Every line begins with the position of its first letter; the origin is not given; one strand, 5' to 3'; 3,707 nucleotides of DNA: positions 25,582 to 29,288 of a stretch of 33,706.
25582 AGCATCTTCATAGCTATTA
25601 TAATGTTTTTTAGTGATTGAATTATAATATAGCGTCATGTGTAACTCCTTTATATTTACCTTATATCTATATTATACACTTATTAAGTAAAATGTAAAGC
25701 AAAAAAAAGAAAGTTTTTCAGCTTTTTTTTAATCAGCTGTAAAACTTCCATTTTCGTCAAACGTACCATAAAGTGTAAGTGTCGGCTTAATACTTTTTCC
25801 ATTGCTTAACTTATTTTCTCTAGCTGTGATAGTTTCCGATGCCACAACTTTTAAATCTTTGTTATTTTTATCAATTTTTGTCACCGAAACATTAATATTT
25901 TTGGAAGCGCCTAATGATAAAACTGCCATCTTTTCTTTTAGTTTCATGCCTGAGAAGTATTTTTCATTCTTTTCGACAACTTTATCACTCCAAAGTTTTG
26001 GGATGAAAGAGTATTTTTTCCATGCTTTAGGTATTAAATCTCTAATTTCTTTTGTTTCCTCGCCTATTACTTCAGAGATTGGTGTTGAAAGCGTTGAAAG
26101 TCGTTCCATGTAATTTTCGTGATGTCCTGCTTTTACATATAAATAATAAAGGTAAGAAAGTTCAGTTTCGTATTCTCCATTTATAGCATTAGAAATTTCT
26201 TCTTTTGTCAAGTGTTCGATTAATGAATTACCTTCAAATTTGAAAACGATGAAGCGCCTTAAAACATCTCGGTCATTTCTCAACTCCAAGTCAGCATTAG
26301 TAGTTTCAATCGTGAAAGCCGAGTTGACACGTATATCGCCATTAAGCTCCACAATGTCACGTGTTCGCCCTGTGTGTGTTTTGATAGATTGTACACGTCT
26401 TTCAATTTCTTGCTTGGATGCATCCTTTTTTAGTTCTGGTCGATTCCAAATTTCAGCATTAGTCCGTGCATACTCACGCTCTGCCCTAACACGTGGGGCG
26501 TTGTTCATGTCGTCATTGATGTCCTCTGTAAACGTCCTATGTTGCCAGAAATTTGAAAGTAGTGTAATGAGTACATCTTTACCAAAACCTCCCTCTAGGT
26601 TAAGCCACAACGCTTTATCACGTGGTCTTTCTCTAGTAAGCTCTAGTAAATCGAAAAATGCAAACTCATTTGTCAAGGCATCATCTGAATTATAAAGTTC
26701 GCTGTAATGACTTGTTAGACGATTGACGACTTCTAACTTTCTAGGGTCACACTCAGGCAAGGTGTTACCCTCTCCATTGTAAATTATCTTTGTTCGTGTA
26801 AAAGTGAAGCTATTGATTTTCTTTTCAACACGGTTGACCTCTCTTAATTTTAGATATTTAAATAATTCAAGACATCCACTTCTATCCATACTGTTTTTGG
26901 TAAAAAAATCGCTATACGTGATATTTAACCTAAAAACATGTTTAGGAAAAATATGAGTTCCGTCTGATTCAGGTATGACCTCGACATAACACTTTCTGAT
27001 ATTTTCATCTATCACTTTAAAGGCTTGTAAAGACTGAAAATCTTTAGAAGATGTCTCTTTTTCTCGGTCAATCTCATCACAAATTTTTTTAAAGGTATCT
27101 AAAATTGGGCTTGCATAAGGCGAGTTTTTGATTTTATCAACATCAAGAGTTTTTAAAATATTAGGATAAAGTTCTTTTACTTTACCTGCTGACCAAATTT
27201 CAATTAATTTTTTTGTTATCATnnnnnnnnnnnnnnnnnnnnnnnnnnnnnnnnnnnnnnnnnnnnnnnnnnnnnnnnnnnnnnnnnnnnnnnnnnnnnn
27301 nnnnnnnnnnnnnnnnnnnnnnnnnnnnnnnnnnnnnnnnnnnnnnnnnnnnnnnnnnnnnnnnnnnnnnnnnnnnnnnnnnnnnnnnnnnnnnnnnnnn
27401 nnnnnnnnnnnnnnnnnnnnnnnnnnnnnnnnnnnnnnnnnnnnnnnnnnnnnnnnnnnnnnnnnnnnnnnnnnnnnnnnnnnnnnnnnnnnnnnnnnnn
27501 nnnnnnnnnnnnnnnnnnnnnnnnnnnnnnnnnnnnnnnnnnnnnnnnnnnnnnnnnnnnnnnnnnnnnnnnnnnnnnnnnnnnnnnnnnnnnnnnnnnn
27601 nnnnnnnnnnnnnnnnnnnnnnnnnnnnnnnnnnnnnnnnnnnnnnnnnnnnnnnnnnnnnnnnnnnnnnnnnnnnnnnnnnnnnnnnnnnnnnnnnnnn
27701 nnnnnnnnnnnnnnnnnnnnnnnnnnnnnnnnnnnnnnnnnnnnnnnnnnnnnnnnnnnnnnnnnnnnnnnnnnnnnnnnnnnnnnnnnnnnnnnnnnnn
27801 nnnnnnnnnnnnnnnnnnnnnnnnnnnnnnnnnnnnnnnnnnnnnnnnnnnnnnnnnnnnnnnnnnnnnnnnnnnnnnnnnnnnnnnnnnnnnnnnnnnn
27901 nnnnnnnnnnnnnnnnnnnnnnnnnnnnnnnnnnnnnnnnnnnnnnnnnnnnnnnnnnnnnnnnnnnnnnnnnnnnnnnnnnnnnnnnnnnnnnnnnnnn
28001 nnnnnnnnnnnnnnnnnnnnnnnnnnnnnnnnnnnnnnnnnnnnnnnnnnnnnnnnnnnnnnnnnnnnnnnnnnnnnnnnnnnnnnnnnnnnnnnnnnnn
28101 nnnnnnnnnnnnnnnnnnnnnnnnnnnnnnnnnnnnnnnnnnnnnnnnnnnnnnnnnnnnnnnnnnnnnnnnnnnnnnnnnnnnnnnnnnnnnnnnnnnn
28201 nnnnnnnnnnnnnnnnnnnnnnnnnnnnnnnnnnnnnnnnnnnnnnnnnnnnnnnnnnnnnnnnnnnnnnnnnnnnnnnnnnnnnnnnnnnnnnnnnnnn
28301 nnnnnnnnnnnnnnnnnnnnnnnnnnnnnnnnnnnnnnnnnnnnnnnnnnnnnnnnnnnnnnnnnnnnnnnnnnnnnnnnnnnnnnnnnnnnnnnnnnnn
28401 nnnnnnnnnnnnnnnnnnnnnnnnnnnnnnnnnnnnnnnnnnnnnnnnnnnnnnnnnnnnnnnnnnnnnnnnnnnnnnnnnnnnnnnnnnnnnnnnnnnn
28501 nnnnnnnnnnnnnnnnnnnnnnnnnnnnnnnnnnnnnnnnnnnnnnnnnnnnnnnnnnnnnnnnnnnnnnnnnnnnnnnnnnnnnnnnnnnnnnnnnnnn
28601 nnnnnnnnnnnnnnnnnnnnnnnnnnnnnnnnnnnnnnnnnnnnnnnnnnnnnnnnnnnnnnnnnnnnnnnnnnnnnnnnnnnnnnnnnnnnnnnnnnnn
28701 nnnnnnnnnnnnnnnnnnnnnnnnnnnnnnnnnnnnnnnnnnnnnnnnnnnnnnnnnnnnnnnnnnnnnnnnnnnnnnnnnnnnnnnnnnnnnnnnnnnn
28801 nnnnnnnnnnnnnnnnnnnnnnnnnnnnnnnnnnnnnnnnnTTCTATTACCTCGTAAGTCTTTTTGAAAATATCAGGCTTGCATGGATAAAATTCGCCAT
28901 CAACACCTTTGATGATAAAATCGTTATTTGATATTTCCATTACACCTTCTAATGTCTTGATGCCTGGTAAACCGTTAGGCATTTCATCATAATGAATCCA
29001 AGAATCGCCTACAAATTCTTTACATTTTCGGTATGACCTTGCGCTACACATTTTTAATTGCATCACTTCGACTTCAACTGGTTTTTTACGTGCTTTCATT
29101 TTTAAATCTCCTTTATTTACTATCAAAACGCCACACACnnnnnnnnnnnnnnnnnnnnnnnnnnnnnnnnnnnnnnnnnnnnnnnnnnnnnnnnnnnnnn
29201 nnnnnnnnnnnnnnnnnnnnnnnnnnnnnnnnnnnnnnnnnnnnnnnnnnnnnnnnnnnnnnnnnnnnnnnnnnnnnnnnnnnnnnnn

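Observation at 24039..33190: Family of near-consensus early promoters sharing a conserved spacer motif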

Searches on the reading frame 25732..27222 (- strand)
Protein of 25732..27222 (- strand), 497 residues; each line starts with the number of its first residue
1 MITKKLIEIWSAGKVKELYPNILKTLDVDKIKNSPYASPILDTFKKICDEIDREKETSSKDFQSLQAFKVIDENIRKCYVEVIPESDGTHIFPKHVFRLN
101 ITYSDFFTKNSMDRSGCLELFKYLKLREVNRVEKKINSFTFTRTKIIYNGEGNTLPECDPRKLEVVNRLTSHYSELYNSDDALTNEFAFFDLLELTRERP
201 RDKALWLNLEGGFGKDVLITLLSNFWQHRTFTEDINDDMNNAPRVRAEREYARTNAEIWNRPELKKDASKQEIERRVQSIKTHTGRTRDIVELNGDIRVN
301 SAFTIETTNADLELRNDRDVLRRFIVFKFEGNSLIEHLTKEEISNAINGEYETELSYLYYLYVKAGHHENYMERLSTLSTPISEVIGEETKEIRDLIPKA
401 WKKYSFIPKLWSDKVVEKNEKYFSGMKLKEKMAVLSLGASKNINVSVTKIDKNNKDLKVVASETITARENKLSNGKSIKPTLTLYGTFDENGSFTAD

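Call 14: search_protein_families(library=pfam, max_evalue=0.01, proteins=[window:25732-27222:-])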
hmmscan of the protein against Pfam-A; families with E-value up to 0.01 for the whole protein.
window:25732-27222:- (497 aa): 0 families

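Call 15: find_related_loci(query=window:25732-27222:-, collection=viral_contigs, flank=10000)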
Query window:25732-27222:- (497 aa) in viral_contigs; peptide patterns used: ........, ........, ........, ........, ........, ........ (x = any residue, [..] = any of these).
9 stretches matched a pattern, but none encodes a relative of the query by tblastn (E <= 1e-3).

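Call 16: search_dna_similar(query=window:25732-27222:-, collection=phages, mode=protein, max_rows=20)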
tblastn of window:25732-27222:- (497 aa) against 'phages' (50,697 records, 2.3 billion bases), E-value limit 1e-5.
No match.

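Call 22: find_encoding_contigs(protein=window:25732-27222:-, flank=10000, max_places=10)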
Protein window:25732-27222:- (497 aa): 23 contigs read that carry it; 7 places shown.
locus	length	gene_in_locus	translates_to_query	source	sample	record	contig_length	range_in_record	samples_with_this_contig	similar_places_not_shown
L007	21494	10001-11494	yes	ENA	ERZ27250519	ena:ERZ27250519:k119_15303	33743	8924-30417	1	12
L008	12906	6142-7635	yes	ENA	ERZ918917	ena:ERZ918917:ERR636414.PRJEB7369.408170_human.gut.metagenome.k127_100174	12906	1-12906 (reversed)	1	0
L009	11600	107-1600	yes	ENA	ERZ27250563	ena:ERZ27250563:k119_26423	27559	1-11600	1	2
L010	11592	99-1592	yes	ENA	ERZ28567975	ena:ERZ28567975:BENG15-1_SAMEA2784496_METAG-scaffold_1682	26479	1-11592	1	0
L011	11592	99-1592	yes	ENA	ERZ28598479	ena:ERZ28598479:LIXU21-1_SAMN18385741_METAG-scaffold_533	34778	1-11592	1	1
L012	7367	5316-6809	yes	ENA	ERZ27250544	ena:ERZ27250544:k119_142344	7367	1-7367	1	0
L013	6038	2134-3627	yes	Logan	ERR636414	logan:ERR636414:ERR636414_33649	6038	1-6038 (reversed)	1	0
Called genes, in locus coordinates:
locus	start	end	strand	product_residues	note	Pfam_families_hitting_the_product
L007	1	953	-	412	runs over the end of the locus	PF03237:Terminase_6N, PF17289:Terminase_6C (faint), PF04466:Terminase_3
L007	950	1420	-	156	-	-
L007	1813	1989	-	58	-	-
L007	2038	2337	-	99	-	-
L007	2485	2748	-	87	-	PF02086:MethyltransfD12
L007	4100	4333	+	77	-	-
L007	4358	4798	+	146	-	-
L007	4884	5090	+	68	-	-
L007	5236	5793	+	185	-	-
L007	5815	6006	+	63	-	-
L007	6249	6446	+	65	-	-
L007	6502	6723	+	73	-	-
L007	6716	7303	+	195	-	-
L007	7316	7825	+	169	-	PF07852:DUF1642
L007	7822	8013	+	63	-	-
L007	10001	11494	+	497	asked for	-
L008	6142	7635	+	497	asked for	-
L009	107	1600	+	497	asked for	-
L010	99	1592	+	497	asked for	-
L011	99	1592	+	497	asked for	-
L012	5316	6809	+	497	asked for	-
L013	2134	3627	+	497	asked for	-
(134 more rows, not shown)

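Call 24: find_homologous_proteins(query=window:25732-27222:-)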
Query window:25732-27222:- (497 aa): 11 proteins with E <= 0.001 among 7041 candidates.
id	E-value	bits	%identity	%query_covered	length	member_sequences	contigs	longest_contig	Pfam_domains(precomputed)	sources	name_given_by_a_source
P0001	0.0e+0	1046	94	100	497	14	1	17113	-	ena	-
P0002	0.0e+0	1024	92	100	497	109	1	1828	-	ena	-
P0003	0.0e+0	1023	92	100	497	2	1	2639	-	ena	-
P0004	0.0e+0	1020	90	100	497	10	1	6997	-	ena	-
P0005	0.0e+0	1013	91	100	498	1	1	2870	-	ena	-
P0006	0.0e+0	1013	92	100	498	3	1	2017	-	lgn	-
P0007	4.6e-297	1003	90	100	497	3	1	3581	-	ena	-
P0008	6.6e-297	1003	90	100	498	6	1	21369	-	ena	-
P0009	7.9e-296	999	91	100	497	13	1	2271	-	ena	-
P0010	1.0e-287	973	88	100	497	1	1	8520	-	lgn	-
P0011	3.4e-164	565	52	100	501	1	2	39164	-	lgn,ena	-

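Call 25: find_encoding_contigs(protein=P0011, flank=10000, max_places=3)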
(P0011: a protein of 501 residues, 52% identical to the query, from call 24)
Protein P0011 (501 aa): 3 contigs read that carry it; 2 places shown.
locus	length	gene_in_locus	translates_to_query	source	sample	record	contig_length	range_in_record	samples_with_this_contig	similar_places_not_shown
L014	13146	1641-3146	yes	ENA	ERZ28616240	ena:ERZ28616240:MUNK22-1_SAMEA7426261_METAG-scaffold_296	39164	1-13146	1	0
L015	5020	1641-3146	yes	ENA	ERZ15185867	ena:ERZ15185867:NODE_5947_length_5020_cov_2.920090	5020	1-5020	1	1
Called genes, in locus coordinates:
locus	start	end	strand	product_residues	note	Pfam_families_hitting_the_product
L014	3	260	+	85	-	?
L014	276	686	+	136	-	-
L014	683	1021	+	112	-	-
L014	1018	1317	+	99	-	-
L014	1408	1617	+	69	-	-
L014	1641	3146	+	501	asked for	-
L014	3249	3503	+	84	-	-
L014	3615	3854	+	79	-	-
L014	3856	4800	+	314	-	PF07083:DUF1351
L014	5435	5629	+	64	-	-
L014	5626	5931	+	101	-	-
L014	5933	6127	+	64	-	-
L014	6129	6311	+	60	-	-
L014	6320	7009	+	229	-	PF03837:RecT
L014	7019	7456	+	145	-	-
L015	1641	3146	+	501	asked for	-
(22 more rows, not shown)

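Call 26: find_encoding_contigs(protein=P0008, flank=10000, max_places=3)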
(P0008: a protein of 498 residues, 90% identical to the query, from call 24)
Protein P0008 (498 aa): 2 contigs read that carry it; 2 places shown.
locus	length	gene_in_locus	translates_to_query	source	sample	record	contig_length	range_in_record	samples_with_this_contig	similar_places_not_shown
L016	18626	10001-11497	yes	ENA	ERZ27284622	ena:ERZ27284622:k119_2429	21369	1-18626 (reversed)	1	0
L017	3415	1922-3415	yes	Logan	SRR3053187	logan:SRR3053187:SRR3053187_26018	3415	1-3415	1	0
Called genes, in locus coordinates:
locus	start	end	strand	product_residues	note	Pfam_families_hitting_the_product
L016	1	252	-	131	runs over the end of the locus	PF00583:Acetyltransf_1, PF13673:Acetyltransf_10 (weak), PF13508:Acetyltransf_7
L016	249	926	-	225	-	PF00005:ABC_tran (faint)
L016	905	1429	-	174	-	PF02195:ParB_N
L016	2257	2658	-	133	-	-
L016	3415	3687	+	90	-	-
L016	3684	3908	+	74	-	-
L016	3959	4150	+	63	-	-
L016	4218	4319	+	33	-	-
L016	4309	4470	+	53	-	-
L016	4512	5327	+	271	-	-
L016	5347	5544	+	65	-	-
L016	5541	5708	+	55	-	-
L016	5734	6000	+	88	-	-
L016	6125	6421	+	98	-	-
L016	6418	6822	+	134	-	-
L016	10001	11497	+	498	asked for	-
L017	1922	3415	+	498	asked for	?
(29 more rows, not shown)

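Call 27: find_encoding_contigs(protein=P0001, flank=10000, max_places=3)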
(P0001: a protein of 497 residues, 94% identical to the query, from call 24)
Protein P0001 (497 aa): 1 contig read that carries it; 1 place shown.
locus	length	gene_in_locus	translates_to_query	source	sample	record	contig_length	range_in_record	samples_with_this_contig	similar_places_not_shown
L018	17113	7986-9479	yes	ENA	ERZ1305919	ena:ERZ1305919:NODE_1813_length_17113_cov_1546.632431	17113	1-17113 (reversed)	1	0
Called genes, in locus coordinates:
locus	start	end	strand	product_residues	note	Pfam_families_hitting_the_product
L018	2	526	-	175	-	?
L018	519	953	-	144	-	PF03592:Terminase_2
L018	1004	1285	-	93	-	-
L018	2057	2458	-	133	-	-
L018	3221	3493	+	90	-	-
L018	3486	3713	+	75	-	-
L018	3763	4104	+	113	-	-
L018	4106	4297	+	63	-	-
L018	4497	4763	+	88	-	-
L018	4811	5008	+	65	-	-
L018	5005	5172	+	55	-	-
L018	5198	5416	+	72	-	-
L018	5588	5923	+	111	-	-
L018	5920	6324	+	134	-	-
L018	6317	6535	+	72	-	-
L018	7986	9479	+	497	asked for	-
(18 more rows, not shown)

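Call 35: search_protein_families(library=phrogs, max_evalue=0.001, proteins=[window:25732-27222:-])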
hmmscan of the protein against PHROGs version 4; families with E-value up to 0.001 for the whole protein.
window:25732-27222:- (497 aa): 0 families

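Call 70: search_protein_families(library=padloc, max_evalue=0.01, proteins=[window:25732-27222:-])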
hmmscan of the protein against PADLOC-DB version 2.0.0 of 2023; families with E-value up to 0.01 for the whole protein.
window:25732-27222:- (497 aa): 1 family
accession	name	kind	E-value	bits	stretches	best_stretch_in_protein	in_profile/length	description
PDLC03310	MTase_II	-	0.0031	14.4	0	333-403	287-358/475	Type II methyltransferase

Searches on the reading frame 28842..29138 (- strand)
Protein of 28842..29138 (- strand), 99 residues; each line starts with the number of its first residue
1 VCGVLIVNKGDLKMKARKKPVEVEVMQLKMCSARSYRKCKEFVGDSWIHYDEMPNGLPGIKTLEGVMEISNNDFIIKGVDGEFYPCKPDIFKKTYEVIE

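Call 14: search_protein_families(library=pfam, max_evalue=0.01, proteins=[window:28842-29138:-])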
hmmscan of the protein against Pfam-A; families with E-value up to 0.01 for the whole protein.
window:28842-29138:- (99 aa): 0 families

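Call 34: search_protein_families(library=phrogs, max_evalue=0.001, proteins=[window:28842-29138:-])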
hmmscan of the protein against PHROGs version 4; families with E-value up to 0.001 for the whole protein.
window:28842-29138:- (99 aa): 7 families
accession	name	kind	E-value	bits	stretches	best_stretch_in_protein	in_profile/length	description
phrog_419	-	unknown function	1.8e-28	100.9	1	12-99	40-124/300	-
phrog_4502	-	unknown function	9e-18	65.9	1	15-99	3-87/190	-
phrog_1810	-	unknown function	1.4e-14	55.4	1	16-97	10-91/166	-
phrog_19511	-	unknown function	2.2e-06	28.7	1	15-98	3-88/155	-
phrog_36774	-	unknown function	0.00017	23.1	0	60-96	41-77/86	-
phrog_33170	-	unknown function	0.00039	21.6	1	64-96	87-119/124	-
phrog_4159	-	other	0.00069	20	1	61-98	46-83/270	nucleotide pyrophosphohydrolase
